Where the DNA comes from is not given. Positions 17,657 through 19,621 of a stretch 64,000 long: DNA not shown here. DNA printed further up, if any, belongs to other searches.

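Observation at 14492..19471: Translationally coupled operon: (HAD)-aat-Maf-like DUF115-cytidylyltransferase/SPASM fusion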

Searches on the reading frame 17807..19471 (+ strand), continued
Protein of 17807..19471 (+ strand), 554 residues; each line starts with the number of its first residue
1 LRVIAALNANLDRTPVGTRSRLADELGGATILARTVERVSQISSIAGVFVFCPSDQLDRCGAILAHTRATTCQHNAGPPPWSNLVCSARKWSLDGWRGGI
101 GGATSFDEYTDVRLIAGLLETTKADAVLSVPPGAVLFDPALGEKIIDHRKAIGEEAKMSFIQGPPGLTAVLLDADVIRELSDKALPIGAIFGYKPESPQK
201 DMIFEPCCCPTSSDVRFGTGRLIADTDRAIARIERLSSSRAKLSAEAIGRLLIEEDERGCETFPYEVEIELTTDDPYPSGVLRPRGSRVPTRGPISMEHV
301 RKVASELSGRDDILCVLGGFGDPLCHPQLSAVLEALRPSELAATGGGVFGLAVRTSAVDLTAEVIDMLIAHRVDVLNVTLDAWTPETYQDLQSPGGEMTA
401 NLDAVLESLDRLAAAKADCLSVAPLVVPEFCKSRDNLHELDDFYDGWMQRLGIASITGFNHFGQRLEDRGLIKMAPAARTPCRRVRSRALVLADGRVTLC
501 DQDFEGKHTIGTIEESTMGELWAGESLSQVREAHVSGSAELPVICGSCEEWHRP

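Call 46: find_encoding_contigs(protein=P0250, flank=10000, max_places=1)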
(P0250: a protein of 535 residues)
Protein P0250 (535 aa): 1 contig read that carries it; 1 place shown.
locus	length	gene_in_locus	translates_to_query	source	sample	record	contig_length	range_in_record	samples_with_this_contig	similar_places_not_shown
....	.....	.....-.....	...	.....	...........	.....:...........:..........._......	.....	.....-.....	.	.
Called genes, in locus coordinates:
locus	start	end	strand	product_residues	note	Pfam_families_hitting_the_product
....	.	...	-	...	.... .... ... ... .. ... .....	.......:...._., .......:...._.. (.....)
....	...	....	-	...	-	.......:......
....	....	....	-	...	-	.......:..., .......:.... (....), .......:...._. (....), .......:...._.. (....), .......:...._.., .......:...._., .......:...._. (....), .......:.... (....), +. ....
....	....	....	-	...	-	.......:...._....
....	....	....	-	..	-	-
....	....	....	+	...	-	-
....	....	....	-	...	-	-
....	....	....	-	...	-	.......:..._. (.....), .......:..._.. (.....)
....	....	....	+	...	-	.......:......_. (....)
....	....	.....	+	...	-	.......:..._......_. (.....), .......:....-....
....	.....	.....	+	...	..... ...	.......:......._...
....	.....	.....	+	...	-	?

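Call 48: fold_search(model_id=the predicted structure, library=pdb)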
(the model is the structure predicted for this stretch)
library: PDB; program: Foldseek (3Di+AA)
matches with E <= 10: 983; with E <= 0.001: 163
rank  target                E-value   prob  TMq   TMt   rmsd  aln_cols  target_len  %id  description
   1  4m7t                  7.8e-09  1.00  0.34  0.72   4.2       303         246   15  Crystal structure of BtrN in complex with AdoMet and 2-DOIA (released 2013-10-02)
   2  5v1t_A                1.5e-08  1.00  0.39  0.48   8.3       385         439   10  Crystal structure of Streptococcus suis SuiB bound to precursor peptide SuiA (released 2017-08-30)
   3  8hzv_B                4.2e-08  1.00  0.36  0.41   8.3       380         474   13  The crystal structure of a Radical SAM Enzyme DesII (released 2024-07-10)
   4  8hzv_D                5.6e-08  1.00  0.37  0.42   8.3       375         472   14  The crystal structure of a Radical SAM Enzyme DesII (released 2024-07-10)
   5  6efn                  6.3e-08  1.00  0.38  0.53   8.7       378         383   14  Structure of a RiPP maturase, SkfB (released 2018-10-24)
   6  5v1q_A                7.9e-08  1.00  0.36  0.45   8.6       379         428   12  Crystal structure of Streptococcus suis SuiB (released 2017-08-30)
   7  4cvh                  1.1e-07  1.00  0.25  0.35  19.8       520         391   10  Crystal structure of human isoprenoid synthase domain-containing protein (released 2015-02-04)
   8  5v1s_A                1.7e-07  1.00  0.35  0.45   9.0       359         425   11  Crystal structure of Streptococcus suis SuiB bound to S-adenosylmethionine (released 2017-08-30)
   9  2xwn_B                2.0e-07  1.00  0.27  0.61   7.2       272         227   15  Crystal structure of IspD from Mycobacterium tuberculosis in complex with CTP and Mg (released 2011-04-27)
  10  5v1s_B                2.2e-07  1.00  0.32  0.40  10.1       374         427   10  Crystal structure of Streptococcus suis SuiB bound to S-adenosylmethionine (released 2017-08-30)
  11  2xwn_A                4.0e-07  1.00  0.26  0.61   6.7       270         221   15  Crystal structure of IspD from Mycobacterium tuberculosis in complex with CTP and Mg (released 2011-04-27)
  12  6oew_A                4.7e-07  1.00  0.31  0.68   5.3       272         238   14  Structure of a Cytidylyltransferase from Leptospira borgpetersenii serovar Hardjo-bovis (strain JB197) (released 2019-04-17)
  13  4m7s                  7.5e-07  1.00  0.30  0.72   4.6       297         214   13  Crystal structure of SeMet BtrN in an OPEN conformation (released 2013-10-02)
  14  3q80_A                7.5e-07  1.00  0.27  0.62   7.3       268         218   17  Structure of Mtb 2-C-methyl-D-erythritol 4-phosphate cytidyltransferase (IspD) Complexed with CDP-ME (released 2011-05-04)
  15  5why_A                7.5e-07  1.00  0.34  0.44  13.6       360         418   11  Structural Insights into Thioether Bond Formation in the Biosynthesis of Sactipeptides (released 2017-07-26)
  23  6oew_B                1.3e-06  1.00  0.31  0.67   4.8       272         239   15  Structure of a Cytidylyltransferase from Leptospira borgpetersenii serovar Hardjo-bovis (strain JB197) (released 2019-04-17)
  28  1h6j_A                2.2e-06  1.00  0.28  0.62   6.0       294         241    9  The three-dimensional structure of capsule-specific CMP:2-keto-3-deoxy-manno-octonic acid synthetase from Escherichia  (released 2001-07-12)
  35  6ifd_C                6.4e-06  1.00  0.27  0.61   5.2       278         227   12  Crystal Structure of CMP-N-acetylneuraminate Synthetase from Vibrio cholerae in complex with CDP and Mg2+. (released 2019-07-03)
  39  6ifd_D                7.6e-06  1.00  0.26  0.61   6.5       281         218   11  Crystal Structure of CMP-N-acetylneuraminate Synthetase from Vibrio cholerae in complex with CDP and Mg2+. (released 2019-07-03)
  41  6ifd_A                9.0e-06  1.00  0.24  0.57   4.7       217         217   12  Crystal Structure of CMP-N-acetylneuraminate Synthetase from Vibrio cholerae in complex with CDP and Mg2+. (released 2019-07-03)
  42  6ifd_B                9.5e-06  1.00  0.27  0.59   6.6       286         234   12  Crystal Structure of CMP-N-acetylneuraminate Synthetase from Vibrio cholerae in complex with CDP and Mg2+. (released 2019-07-03)
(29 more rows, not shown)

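Call 50: search_protein_families(library=ncbifam, proteins=[P0174, P0250, P0254, P0259, P0164, P0181, P0157, P0159, P0264, P0034], max_evalue=1e-10)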
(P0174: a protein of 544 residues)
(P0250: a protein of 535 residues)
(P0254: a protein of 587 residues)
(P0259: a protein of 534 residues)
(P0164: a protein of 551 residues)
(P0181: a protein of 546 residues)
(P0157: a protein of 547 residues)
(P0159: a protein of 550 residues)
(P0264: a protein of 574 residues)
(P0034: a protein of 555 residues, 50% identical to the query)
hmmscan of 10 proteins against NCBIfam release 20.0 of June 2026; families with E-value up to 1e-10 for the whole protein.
P0174 (544 aa): 14 families
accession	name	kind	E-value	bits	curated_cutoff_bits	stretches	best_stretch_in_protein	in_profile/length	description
TIGR04321.1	spiroSPASM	subfamily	1.5e-58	198.7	250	1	118-542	82-506/510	spiro-SPASM protein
TIGR04317.1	W_rSAM_matur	equivalog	2e-30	106.1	380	1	268-441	4-175/349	tungsten cofactor oxidoreductase radical SAM maturase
TIGR04311.1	rSAM_Geo_metal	subfamily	7.1e-23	81.3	400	1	266-429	1-166/423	radical SAM/SPASM family putative metalloenzyme maturase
NF001199.0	PRK00164.2-1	equivalog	8.1e-15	54.7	231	1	268-404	12-147/308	GTP 3',8-cyclase MoaA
TIGR02668.1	moaA_archaeal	equivalog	2.1e-14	53.2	325.25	1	264-404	6-145/303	GTP 3',8-cyclase MoaA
TIGR02666.1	moaA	equivalog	6.8e-14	51.6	284.05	1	264-404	6-152/336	GTP 3',8-cyclase MoaA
NF045646.2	rSAM_Se_TrsS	equivalog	7e-14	51.2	490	1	272-404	90-224/441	radical SAM (seleno)protein TrsS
NF050035.1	rSAM_WgK_link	exception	2.5e-13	49.8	650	1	267-401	8-142/367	radical SAM/SPASM peptide maturase WgkB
NF049973.1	radical_Rv1681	equivalog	4.7e-13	48.8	380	1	277-401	81-205/326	Rv1681 family radical SAM protein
TIGR04250.1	SCM_rSAM_ScmE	equivalog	5.8e-13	48.5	400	0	267-402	2-137/358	SynChlorMet cassette radical SAM/SPASM protein ScmE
TIGR04251.1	SCM_rSAM_ScmF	equivalog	3.3e-12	46.5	400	1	273-431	9-163/353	SynChlorMet cassette radical SAM/SPASM protein ScmF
TIGR04038.1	tatD_link_rSAM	subfamily_domain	1.2e-11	44.8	129.7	1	271-425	11-169/192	TatD family nuclease-associated radical SAM protein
TIGR02109.1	PQQ_syn_pqqE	equivalog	3.4e-11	42.7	381.35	0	267-392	6-130/358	pyrroloquinoline quinone biosynthesis protein PqqE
NF038283.1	viperin_w_prok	equivalog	3.6e-11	42.8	180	1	270-383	4-122/281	viperin family antiviral radical SAM protein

P0250 (535 aa): 2 families
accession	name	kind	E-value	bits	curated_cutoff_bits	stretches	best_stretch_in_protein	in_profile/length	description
TIGR04321.1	spiroSPASM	subfamily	3.8e-27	95.1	250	1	209-532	179-505/510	spiro-SPASM protein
TIGR04317.1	W_rSAM_matur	equivalog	4e-13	49.2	380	1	267-425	5-165/349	tungsten cofactor oxidoreductase radical SAM maturase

P0254 (587 aa): 2 families
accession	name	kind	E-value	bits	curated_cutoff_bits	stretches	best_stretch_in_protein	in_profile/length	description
TIGR04321.1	spiroSPASM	subfamily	2.9e-28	98.8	250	1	298-499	260-463/510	spiro-SPASM protein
TIGR04317.1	W_rSAM_matur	equivalog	9e-11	41.5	380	0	319-439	52-169/349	tungsten cofactor oxidoreductase radical SAM maturase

P0259 (534 aa): 1 family
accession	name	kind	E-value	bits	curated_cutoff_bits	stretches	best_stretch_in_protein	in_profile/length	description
TIGR04321.1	spiroSPASM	subfamily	3e-43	148.2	250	1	121-531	87-505/510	spiro-SPASM protein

P0164 (551 aa): 16 families
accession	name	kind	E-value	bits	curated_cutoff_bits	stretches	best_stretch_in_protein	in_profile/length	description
TIGR04321.1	spiroSPASM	subfamily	9.7e-62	209.3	250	1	123-550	77-506/510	spiro-SPASM protein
TIGR04317.1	W_rSAM_matur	equivalog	8.1e-32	110.7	380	1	276-434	4-160/349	tungsten cofactor oxidoreductase radical SAM maturase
TIGR04311.1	rSAM_Geo_metal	subfamily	2.3e-24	86.3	400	1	275-421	2-150/423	radical SAM/SPASM family putative metalloenzyme maturase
TIGR02668.1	moaA_archaeal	equivalog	2.2e-16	59.7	325.25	1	272-410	6-143/303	GTP 3',8-cyclase MoaA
NF045646.2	rSAM_Se_TrsS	equivalog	3.9e-16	58.6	490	1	280-413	90-225/441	radical SAM (seleno)protein TrsS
TIGR02666.1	moaA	equivalog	1.2e-15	57.3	284.05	1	272-413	6-153/336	GTP 3',8-cyclase MoaA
NF001199.0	PRK00164.2-1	equivalog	1.3e-15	57.3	231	1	277-411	13-146/308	GTP 3',8-cyclase MoaA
TIGR04546.1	rSAM_ahbC_deAc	equivalog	2.1e-14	53.1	650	1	280-399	43-160/390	12,18-didecarboxysiroheme deacetylase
TIGR02109.1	PQQ_syn_pqqE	equivalog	4.9e-14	52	381.35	1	275-402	6-132/358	pyrroloquinoline quinone biosynthesis protein PqqE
TIGR04250.1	SCM_rSAM_ScmE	equivalog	1.1e-13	50.8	400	0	275-410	2-137/358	SynChlorMet cassette radical SAM/SPASM protein ScmE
TIGR03962.1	mycofact_rSAM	equivalog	1.4e-13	50.8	265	1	279-427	15-160/339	mycofactocin radical SAM maturase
NF045702.1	rSAM_GDGT_ether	equivalog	4.9e-13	48.5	450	1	279-434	89-243/486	tetraether lipid synthase Tes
NF050035.1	rSAM_WgK_link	exception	8.4e-13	48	650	0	275-410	8-143/367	radical SAM/SPASM peptide maturase WgkB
TIGR04347.1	pseudo_SAM_Halo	equivalog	1.4e-11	44.3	525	1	280-413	42-174/390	TIGR04347 family pseudo-SAM/SPASM protein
TIGR04055.1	rSAM_NirJ2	equivalog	2.3e-11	43.8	500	0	281-404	5-126/326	putative heme d1 biosynthesis radical SAM protein NirJ2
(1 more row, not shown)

P0181 (546 aa): 2 families
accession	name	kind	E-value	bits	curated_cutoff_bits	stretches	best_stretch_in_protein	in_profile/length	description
TIGR04321.1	spiroSPASM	subfamily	6.7e-34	117.4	250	1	122-543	87-505/510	spiro-SPASM protein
TIGR04317.1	W_rSAM_matur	equivalog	1.1e-13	51.1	380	1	268-436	2-168/349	tungsten cofactor oxidoreductase radical SAM maturase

P0157 (547 aa): 5 families
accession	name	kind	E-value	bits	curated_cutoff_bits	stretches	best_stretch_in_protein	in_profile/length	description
TIGR04321.1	spiroSPASM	subfamily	5.6e-49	167.1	250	1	225-546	189-506/510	spiro-SPASM protein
TIGR04317.1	W_rSAM_matur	equivalog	7.4e-24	84.5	380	1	293-434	23-164/349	tungsten cofactor oxidoreductase radical SAM maturase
TIGR04251.1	SCM_rSAM_ScmF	equivalog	6e-14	52.2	400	0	299-417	33-149/353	SynChlorMet cassette radical SAM/SPASM protein ScmF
TIGR04311.1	rSAM_Geo_metal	subfamily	4.2e-13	49.1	400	0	301-433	32-166/423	radical SAM/SPASM family putative metalloenzyme maturase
TIGR04133.1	rSAM_w_lipo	hypoth_equivalog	2.6e-11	43.1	425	0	310-438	64-189/350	TIGR04133 family radical SAM/SPASM protein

P0159 (550 aa): 3 families
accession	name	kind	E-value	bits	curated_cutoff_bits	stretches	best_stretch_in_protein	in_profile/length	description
TIGR04321.1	spiroSPASM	subfamily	1.9e-44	152.2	250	1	231-548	191-506/510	spiro-SPASM protein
TIGR04317.1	W_rSAM_matur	equivalog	1.4e-20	73.7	380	1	303-445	33-173/349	tungsten cofactor oxidoreductase radical SAM maturase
TIGR04311.1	rSAM_Geo_metal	subfamily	9.4e-13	48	400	0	299-438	30-169/423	radical SAM/SPASM family putative metalloenzyme maturase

P0264 (574 aa): 1 family
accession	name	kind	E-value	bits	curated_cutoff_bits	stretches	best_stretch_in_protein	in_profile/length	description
TIGR04321.1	spiroSPASM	subfamily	3.5e-20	72.1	250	1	311-572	252-505/510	spiro-SPASM protein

P0034 (555 aa): 2 families
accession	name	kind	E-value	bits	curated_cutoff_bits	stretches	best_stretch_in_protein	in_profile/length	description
TIGR04321.1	spiroSPASM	subfamily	4e-38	131.3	250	1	212-553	179-506/510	spiro-SPASM protein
TIGR04317.1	W_rSAM_matur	equivalog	3e-16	59.5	380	1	301-446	36-169/349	tungsten cofactor oxidoreductase radical SAM maturase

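Call 51: find_homologous_proteins(query=P0174, max_evalue=0.001)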
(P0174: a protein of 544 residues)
Query P0174 (544 aa): 15 proteins with E <= 0.001 among 8000 candidates.
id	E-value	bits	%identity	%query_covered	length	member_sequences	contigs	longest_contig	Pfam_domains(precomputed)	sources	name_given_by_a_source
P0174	0.0e+0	1265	100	100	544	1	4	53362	PF13186.12,PF04055.28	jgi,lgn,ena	-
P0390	1.2e-288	977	77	100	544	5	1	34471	PF13186.12,PF04055.28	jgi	-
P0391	4.0e-275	932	74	100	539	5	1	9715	PF13186.12,PF04055.28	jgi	-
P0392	2.1e-241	821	65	100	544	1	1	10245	PF13186.12,PF04055.28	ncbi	-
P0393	6.6e-89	317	35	100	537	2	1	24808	PF04055.28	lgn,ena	-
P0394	6.0e-86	308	33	100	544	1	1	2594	PF13186.12,PF04055.28,PF12804.14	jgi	jgi:spore coat polysaccharide biosynthesis protein SpsF (cytidylyltransferase family)/organic radica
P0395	3.4e-73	265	32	99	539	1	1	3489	PF13186.12,PF04055.28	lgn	-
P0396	4.5e-67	245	29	96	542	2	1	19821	PF13186.12,PF04055.28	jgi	jgi:hypothetical protein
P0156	1.2e-59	221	29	99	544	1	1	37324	PF13186.12,PF04055.28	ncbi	-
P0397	1.4e-56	211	29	100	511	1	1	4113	-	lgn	-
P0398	1.2e-21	95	27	51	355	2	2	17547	PF13186.12,PF04055.28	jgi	jgi:radical SAM protein with 4Fe4S-binding SPASM domain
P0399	1.5e-11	62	35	25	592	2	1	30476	PF13186.12,PF04055.28,PF12697.14,PF12146.16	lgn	-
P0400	1.0e-10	59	24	49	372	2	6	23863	PF13186.12,PF04055.28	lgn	-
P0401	2.5e-8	51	28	42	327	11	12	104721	PF04055.28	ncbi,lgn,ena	-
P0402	6.2e-4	37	32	21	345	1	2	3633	PF04055.28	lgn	-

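Call 53: find_encoding_contigs(protein=P0397, flank=10000, max_places=2)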
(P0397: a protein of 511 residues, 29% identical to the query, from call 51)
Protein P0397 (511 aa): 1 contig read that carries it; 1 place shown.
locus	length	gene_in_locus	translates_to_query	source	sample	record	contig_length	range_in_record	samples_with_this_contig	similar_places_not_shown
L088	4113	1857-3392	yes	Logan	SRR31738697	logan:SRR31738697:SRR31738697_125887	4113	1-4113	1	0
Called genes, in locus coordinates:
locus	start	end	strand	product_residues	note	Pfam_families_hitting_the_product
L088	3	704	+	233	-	?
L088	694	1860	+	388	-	PF00579:tRNA-synt_1b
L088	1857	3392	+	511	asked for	-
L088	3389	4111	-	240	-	?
